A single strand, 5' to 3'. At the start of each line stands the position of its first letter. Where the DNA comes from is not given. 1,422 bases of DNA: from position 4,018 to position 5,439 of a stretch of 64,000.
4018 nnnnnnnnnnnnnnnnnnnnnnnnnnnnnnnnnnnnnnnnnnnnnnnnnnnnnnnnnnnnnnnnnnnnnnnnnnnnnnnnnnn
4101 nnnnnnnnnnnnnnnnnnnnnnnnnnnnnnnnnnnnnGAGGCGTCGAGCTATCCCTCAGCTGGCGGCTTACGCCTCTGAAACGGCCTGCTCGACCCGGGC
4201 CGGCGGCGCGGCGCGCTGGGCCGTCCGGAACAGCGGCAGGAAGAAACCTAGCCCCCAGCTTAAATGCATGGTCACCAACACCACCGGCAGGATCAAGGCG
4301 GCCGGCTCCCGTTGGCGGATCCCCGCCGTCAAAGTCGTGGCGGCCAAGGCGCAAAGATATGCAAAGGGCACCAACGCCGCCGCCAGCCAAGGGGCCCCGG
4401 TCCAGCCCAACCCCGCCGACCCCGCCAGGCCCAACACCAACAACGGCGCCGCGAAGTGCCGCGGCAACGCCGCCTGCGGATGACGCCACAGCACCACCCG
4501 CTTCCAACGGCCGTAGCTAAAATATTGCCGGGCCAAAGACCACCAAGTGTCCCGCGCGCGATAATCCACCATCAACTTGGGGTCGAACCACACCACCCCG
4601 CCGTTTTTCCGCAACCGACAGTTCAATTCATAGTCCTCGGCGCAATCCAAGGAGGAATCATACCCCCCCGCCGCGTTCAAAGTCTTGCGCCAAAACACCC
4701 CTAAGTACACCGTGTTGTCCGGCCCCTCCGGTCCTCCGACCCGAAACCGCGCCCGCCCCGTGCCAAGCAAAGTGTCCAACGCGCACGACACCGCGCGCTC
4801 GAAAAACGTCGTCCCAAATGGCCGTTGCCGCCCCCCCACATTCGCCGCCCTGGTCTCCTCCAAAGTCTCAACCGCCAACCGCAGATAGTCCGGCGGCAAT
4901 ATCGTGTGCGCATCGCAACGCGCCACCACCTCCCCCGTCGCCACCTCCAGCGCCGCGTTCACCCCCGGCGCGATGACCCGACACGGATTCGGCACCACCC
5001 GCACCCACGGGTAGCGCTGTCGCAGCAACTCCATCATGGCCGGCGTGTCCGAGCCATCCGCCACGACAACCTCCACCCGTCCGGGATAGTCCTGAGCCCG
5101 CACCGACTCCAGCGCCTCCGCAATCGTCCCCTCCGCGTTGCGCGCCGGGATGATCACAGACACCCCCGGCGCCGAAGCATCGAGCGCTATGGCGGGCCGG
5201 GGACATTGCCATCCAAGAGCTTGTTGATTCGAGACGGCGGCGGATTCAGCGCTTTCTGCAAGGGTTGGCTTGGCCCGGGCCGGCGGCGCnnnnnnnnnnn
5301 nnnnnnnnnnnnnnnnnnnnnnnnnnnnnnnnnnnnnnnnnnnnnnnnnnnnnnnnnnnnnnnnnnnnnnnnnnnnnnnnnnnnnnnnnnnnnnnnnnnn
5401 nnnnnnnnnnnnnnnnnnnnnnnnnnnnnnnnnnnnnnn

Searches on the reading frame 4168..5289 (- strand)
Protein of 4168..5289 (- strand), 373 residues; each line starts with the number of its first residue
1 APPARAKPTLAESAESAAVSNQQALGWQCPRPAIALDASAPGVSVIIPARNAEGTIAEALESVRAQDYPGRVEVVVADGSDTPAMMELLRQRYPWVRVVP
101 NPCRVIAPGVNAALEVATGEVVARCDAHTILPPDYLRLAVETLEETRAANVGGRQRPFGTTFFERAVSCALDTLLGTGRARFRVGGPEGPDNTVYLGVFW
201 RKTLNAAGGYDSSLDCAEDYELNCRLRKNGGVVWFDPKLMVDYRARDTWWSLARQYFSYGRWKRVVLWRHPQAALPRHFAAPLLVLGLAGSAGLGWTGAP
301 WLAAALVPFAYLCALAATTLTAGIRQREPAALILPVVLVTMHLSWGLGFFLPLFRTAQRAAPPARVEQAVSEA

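Call 8: search_protein_families(library=ncbifam, proteins=[window:4168-5289:-], max_evalue=0.001)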
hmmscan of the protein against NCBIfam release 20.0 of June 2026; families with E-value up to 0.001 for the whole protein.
window:4168-5289:- (373 aa): 13 families
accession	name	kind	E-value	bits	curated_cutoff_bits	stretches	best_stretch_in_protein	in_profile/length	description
TIGR03965.1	mycofact_glyco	equivalog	1.4e-28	100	280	1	32-328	65-365/467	mycofactocin biosynthesis glycosyltransferase MftF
NF041875.1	EPS_EpsD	equivalog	7.5e-17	61.7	370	1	43-272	1-236/325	exopolysaccharide biosynthesis glycosyltransferase EpsD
TIGR04283.1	glyco_like_mftF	equivalog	7.3e-12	45.4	182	1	43-245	1-188/221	TIGR04283 family arsenosugar biosynthesis glycosyltransferase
TIGR03937.1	PgaC_IcaA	equivalog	3.7e-11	42.6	422.3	1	38-275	42-282/407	poly-beta-1,6-N-acetyl-D-glucosamine synthase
NF041394.1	GtaseAglG_Halo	equivalog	1.4e-10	40.9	440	1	43-267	3-242/304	glucosyl-dolichyl phosphate glucuronosyltransferase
TIGR03472.1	HpnI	equivalog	2.1e-10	40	310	1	27-336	28-337/373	bacteriohopanetetrol glucosamine biosynthesis glycosyltransferase HpnI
TIGR03469.1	HpnB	hypoth_equivalog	1.9e-08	33.8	379.25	1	35-82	38-85/386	hopene-associated glycosyltransferase HpnB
NF007482.0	PRK10073.1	equivalog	8.2e-08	31.6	423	1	39-135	4-102/334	glycosyltransferase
TIGR04242.1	nodulat_NodC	equivalog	3.8e-07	29.4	550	1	38-147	45-160/395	chitooligosaccharide synthase NodC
NF053739.1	GlytfEpsEBac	equivalog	1.6e-06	27.3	450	1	41-153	1-117/265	glycosyltransferase EpsE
NF038299.1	EPS_HpsN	equivalog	5.4e-06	25.6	425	1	42-152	2-116/317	hormogonium polysaccharide biosynthesis glycosyltransferase HpsN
NF047683.1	TeichurnBiosyTuaG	equivalog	1.1e-05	25.2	400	1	39-145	4-113/252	teichuronic acid biosynthesis protein TuaG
TIGR03111.1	glyc2_xrt_Gpos1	hypoth_equivalog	0.00019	20.3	363.95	1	37-146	45-159/439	TIGR03111 family XrtG-associated glycosyltransferase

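Call 10: find_homologous_proteins(query=window:4168-5289:-, max_evalue=0.00001)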
Query window:4168-5289:- (373 aa): 754 proteins with E <= 0.00001 among 8000 candidates; the best 120 are listed.
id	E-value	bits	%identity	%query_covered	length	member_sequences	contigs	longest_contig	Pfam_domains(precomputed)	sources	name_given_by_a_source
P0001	3.9e-226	768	60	84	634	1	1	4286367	PF13632.13,PF13506.14,PF13641.13,PF00535.33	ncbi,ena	-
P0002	8.7e-226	767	92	98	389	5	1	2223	PF13506.14,PF13641.13,PF00535.33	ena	-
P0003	1.7e-181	621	56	89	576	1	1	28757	PF13506.14,PF13641.13,PF00535.33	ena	-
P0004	7.9e-160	550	52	84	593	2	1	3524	PF10111.15,PF13506.14,PF13641.13,PF00535.33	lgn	-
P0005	1.6e-147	510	57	89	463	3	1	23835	PF13506.14,PF13641.13,PF00535.33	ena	-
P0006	2.3e-129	450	66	84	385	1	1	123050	PF13506.14,PF13641.13,PF00535.33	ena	-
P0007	8.3e-124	432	64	84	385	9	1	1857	PF13506.14,PF13641.13,PF00535.33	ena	-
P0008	2.5e-123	430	61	90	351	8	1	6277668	PF13506.14,PF13641.13,PF00535.33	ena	-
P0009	1.3e-121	424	66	84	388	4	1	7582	PF13506.14,PF13641.13,PF00535.33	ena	-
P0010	1.5e-121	424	58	90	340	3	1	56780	PF13506.14,PF13641.13,PF00535.33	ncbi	-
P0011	1.7e-121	424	62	84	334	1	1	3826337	PF13632.13,PF13506.14,PF13641.13,PF00535.33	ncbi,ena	-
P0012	1.0e-120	421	61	85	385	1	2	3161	PF13506.14,PF13641.13,PF00535.33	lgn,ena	-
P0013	1.8e-120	421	58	86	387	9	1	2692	PF13506.14,PF13641.13,PF00535.33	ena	-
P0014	3.4e-120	420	61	85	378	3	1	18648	PF13506.14,PF13641.13,PF00535.33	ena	-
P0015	5.8e-120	419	63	84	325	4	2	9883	PF13506.14,PF13641.13,PF00535.33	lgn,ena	-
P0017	4.0e-119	416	62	83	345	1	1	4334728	PF13506.14,PF13641.13,PF00535.33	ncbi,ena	-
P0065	3.0e-113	397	58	85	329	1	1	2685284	PF13632.13,PF13641.13,PF00535.33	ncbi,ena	-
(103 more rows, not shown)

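Call 12: find_encoding_contigs(protein=P0001, flank=10000, max_places=3)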
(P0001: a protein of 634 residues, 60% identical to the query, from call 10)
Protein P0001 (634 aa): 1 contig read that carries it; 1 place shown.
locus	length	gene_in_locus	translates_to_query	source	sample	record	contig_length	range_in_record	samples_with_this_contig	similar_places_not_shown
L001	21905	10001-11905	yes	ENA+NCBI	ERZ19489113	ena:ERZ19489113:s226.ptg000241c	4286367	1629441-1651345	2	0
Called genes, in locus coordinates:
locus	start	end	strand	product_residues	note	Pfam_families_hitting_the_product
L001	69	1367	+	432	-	PF00860:Xan_ur_permease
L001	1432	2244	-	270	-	PF12867:DinB_2, PF11716:MDMPI_N, PF07398:MDMPI_C (weak), PF02036:SCP2 (weak)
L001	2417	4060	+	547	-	PF02776:TPP_enzyme_N, PF00205:TPP_enzyme_M, PF02775:TPP_enzyme_C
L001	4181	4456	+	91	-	-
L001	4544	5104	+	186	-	-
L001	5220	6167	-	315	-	PF13692:Glyco_trans_1_4, PF00534:Glycos_transf_1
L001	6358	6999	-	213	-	PF01555:N6_N4_Mtase (weak)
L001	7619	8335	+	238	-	PF12762:DDE_Tnp_IS1595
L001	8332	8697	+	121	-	PF01555:N6_N4_Mtase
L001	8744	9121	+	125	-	PF01555:N6_N4_Mtase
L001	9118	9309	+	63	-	-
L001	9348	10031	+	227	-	-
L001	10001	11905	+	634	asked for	PF00535:Glycos_transf_2, PF13641:Glyco_tranf_2_3, PF13506:Glyco_transf_21, PF13632:Glyco_trans_2_3 (faint), PF13506:Glyco_transf_21, PF00535:Glycos_transf_2, PF13641:Glyco_tranf_2_3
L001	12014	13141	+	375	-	PF00534:Glycos_transf_1, PF13692:Glyco_trans_1_4, PF13524:Glyco_trans_1_2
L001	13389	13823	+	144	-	-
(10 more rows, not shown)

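Call 18: search_solved_structures(query=A1, max_evalue=10, show_alignments=1)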
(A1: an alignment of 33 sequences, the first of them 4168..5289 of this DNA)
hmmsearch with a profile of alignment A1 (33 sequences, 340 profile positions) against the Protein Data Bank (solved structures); distinct sequences matched with E-value up to 10: 36.
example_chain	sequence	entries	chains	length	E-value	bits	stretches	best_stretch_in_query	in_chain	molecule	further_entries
2z87_A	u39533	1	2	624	1.3e-14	57.5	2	6-118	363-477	Chondroitin synthase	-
2z86_A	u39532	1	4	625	1.3e-14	57.5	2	6-118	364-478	Chondroitin synthase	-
6yv7_B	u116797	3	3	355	2.6e-14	56.5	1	13-139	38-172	Glycosyl transferase, family 2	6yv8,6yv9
6yv7_A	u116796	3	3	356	3.4e-14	56.1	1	13-139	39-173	Glycosyl transferase, family 2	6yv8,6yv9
6p61_A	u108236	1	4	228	1e-10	44.7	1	8-113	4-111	Glycosyltransferase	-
3bcv_A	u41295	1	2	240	8.6e-10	41.7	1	16-109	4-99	Putative glycosyltransferase protein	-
9jma_A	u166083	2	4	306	4.1e-09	39.4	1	19-120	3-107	GalNAc(5)-diNAcBac-PP-undecaprenol beta-1,3-glucosyltransferase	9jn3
9omj_A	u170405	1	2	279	1.3e-08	37.7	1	18-113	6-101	Glycosyltransferase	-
9omh_A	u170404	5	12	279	1.4e-08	37.7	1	19-113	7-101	Glycosyltransferase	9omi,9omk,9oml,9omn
9omm_A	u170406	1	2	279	1.4e-08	37.7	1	19-113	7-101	Glycosyltransferase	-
8vh7_A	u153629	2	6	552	2.3e-07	33.7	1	11-120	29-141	Heparosan synthase B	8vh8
8viw_A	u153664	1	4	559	2.3e-07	33.7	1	11-120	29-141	Heparosan synthase B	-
5tze_C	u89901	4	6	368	1.1e-06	31.5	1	19-116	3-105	Glycosyl transferase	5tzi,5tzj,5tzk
5tz8_A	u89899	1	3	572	2.2e-06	30.5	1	19-116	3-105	Glycosyl transferase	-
5mlz_A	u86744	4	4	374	4.2e-05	26.3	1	16-131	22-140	Dolichol monophosphate mannose synthase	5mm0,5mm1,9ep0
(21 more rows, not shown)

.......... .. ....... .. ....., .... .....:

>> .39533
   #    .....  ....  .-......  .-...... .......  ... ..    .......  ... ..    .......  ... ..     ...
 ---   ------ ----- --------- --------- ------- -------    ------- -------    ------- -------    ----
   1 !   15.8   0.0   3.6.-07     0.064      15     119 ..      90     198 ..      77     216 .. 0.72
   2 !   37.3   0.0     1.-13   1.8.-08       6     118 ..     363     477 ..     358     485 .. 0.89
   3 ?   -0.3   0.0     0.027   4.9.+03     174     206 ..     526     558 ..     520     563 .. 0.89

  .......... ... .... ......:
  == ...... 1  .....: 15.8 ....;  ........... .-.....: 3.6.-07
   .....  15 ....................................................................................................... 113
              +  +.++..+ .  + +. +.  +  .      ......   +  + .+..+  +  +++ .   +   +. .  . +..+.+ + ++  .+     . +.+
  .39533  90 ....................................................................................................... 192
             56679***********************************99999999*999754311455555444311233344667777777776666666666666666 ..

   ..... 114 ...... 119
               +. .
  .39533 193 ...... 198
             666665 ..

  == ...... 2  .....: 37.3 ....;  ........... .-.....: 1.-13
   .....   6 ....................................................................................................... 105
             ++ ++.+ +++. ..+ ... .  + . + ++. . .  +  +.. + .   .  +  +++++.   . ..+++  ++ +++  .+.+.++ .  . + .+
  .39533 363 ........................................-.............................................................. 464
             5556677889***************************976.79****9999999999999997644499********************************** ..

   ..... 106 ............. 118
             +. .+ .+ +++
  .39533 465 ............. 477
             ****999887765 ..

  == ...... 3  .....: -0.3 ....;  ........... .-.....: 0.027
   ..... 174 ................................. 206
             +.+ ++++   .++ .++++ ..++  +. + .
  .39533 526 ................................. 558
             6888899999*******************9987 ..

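Call 19: find_related_loci(query=A1, collection=genome_contigs, flank=10000)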
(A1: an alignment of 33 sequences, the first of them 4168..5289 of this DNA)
Query A1 (373 aa) in genome_contigs; peptide patterns used: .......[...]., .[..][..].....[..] (x = any residue, [..] = any of these).
501 stretches matched a pattern; 356 encode a relative of the query (tblastn E <= 1e-3); the best 80 are kept; 78 distinct loci.
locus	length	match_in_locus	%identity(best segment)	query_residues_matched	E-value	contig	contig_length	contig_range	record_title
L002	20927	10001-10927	62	43-352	6e-122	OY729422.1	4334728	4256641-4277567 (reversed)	MAG: Bryobacterales bacterium isolate d47adfd7-a82f-4c56-911c-b237267f53ff genome assembly, chromosome: 1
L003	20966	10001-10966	61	31-352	9e-121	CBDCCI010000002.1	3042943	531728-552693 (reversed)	MAG: Alphaproteobacteria bacterium isolate 09f1bc1b-1bad-4b92-9679-6e0ab018260f genome assembly, contig: contig_2, whole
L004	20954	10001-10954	61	38-355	9e-121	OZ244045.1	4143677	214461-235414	MAG: Gammaproteobacteria bacterium isolate c0228bcb-c4b8-462a-94e7-08031748cab8 genome assembly, chromosome: 1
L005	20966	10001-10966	59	33-352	2e-120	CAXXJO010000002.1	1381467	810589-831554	MAG: Pseudomonadales bacterium isolate c5c9f45e-28c9-4f0a-806d-e61ce6d83dd2 genome assembly, contig: contig_2, whole gen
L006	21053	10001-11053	56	2-355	6e-120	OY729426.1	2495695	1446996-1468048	MAG: Nitrospirales bacterium isolate 092cc351-3adc-43ff-9a6e-f4966337217d genome assembly, chromosome: 1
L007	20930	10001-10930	62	41-352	2e-119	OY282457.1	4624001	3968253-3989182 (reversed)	MAG: uncultured Candidatus Binatia bacterium genome assembly, chromosome: 1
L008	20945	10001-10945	61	36-352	7e-119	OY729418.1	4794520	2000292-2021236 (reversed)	MAG: Paracoccaceae bacterium isolate 54c0c81b-ab6a-46d8-a0b5-11567dc3f75d genome assembly, chromosome: 1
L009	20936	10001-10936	61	41-352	1e-118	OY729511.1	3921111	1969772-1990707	MAG: Candidatus Binatia bacterium isolate 9e32f69c-91e7-4ea3-9a30-d9bf58b5a9ec genome assembly, chromosome: 1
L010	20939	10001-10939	61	41-355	1e-118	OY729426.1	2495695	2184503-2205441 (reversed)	MAG: Nitrospirales bacterium isolate 092cc351-3adc-43ff-9a6e-f4966337217d genome assembly, chromosome: 1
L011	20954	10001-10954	59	38-355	1e-118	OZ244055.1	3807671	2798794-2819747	MAG: Alphaproteobacteria bacterium isolate 704cdb66-9897-4ec8-b8cd-f14a69034c9a genome assembly, chromosome: 1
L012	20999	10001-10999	56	30-359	9e-117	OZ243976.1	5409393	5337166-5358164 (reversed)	MAG: Gammaproteobacteria bacterium isolate 16632d52-ba02-4dd1-a452-c1d69d7653ac genome assembly, chromosome: 1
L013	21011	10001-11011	60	41-366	1e-115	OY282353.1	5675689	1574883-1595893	MAG: uncultured Gammaproteobacteria bacterium genome assembly, chromosome: 1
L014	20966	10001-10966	59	41-363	1e-115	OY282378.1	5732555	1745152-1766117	MAG: uncultured Gammaproteobacteria bacterium genome assembly, chromosome: 1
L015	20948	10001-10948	58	41-358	2e-115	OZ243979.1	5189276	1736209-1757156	MAG: uncultured Candidatus Binatia bacterium isolate 1ea5a42d-c5b0-4d9d-a207-f079449ea76f genome assembly, chromosome: 1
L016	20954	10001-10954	58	38-355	5e-115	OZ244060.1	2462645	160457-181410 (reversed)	MAG: Nitrospirales bacterium isolate 0e4000e4-4fa3-4ae7-86ba-393fbf4ea046 genome assembly, chromosome: 1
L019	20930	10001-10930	62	41-352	1e-114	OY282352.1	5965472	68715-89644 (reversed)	MAG: uncultured Latescibacteria bacterium genome assembly, chromosome: 1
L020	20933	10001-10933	59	41-353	8e-115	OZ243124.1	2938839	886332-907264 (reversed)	MAG: Nitrospirales bacterium isolate 0e0ef677-6dc8-49ba-883f-7fd47c8f42f7 genome assembly, chromosome: 1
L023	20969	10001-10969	61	38-361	9e-113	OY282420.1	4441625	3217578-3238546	MAG: uncultured Bryobacterales bacterium isolate 78526416-339a-45b8-a6d3-8fabb82c2801 genome assembly, chromosome: 1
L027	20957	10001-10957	57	43-363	1e-111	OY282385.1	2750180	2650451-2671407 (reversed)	MAG: uncultured Dehalococcoidia bacterium genome assembly, chromosome: 1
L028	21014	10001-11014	52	15-359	3e-111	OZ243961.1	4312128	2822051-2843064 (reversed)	MAG: uncultured Candidatus Binatia bacterium isolate c3ca01ca-9b7f-48ee-8e12-6a9662520b33 genome assembly, chromosome: 1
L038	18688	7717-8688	57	38-362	4e-108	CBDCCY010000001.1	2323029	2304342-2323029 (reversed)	MAG: Vicinamibacterales bacterium isolate 30d25617-1a2a-4ddc-b9f5-a158cac5d056 genome assembly, contig: contig_1, whole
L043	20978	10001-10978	61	41-367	6e-107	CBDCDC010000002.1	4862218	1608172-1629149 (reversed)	MAG: Candidatus Latescibacterota bacterium isolate a5674b02-4162-4bfe-8498-4cf7be1abab7 genome assembly, contig: contig_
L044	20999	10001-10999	58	31-363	3e-107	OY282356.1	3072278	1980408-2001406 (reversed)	MAG: Gemmatimonadota bacterium genome assembly, chromosome: 1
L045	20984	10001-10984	59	30-359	2e-106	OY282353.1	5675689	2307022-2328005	MAG: uncultured Gammaproteobacteria bacterium genome assembly, chromosome: 1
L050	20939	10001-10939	56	38-351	5e-106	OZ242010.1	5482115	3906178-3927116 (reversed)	MAG: Candidatus Latescibacterota bacterium isolate 318c57a3-5c92-4b38-acc3-b9680ed3e2d2 genome assembly, chromosome: 1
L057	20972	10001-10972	53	27-352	7e-105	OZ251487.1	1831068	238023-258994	MAG: Gammaproteobacteria bacterium isolate 228f2a21-a95a-458e-8103-944e5a4c5d0e genome assembly, chromosome: 1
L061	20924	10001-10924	55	41-350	4e-104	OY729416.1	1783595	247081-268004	MAG: Thermodesulfobacteriota bacterium isolate ba02c5ff-97d3-4768-ae28-618c4039653d genome assembly, chromosome: 1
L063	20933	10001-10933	58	41-352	2e-104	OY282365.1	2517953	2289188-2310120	MAG: uncultured Dehalococcoidia bacterium isolate fd47c038-abb2-4c05-9cdb-6b11942eec52 genome assembly, chromosome: 1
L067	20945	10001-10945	56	36-351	5e-103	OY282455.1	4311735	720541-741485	MAG: uncultured Pseudomonadales bacterium genome assembly, chromosome: 1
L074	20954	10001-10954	59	34-351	1e-101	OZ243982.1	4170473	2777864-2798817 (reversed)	MAG: Thermoanaerobaculia bacterium isolate 8c3e8a6b-c03f-4b87-9f33-7e3e6cbd280f genome assembly, chromosome: 1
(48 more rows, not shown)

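Call 31: predict_structure(alignment_id=A1)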
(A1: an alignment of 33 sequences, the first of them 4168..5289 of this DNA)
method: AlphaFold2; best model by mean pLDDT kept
length: 373 residues; sequences in the alignment: 33
mean_pLDDT: 87.4   pTM: 0.83
mean pLDDT of the five models: 87.4, 86.3, 85.1, 84.5, 84.1
residues with pLDDT >= 90: 268; 70-90: 53; 50-70: 21; < 50: 31
segments of 3 or more residues with pLDDT < 50: 10-29, 370-373
pLDDT, mean of each block of 10 residues (from residue 1): 52 40 44 84 96 92 97 94 84 95 88 97 96 98 98 95 96 87 90 93 96 86 94 97 95 94 91 91 97 96 95 95 93 96 97 64 52 48
secondary structure, 60 per line:
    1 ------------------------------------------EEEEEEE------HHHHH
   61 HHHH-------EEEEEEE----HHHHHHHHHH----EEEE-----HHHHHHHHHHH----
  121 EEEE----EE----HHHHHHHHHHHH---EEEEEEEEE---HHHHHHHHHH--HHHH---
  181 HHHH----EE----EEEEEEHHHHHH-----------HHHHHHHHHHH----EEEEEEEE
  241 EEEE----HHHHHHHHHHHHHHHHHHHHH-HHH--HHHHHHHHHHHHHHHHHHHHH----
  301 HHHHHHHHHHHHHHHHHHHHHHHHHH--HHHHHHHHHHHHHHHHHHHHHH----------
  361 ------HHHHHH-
elements in order: E43-49 H56-64 E72-78 H83-92 E97-100 H106-116 E121-124 H135-146 E150-158 H162-171 H174-177 H181-184 E195-200 H201-206 H218-228 E233-244 H249-269 H276-296 H301-326 H329-350 H367-372
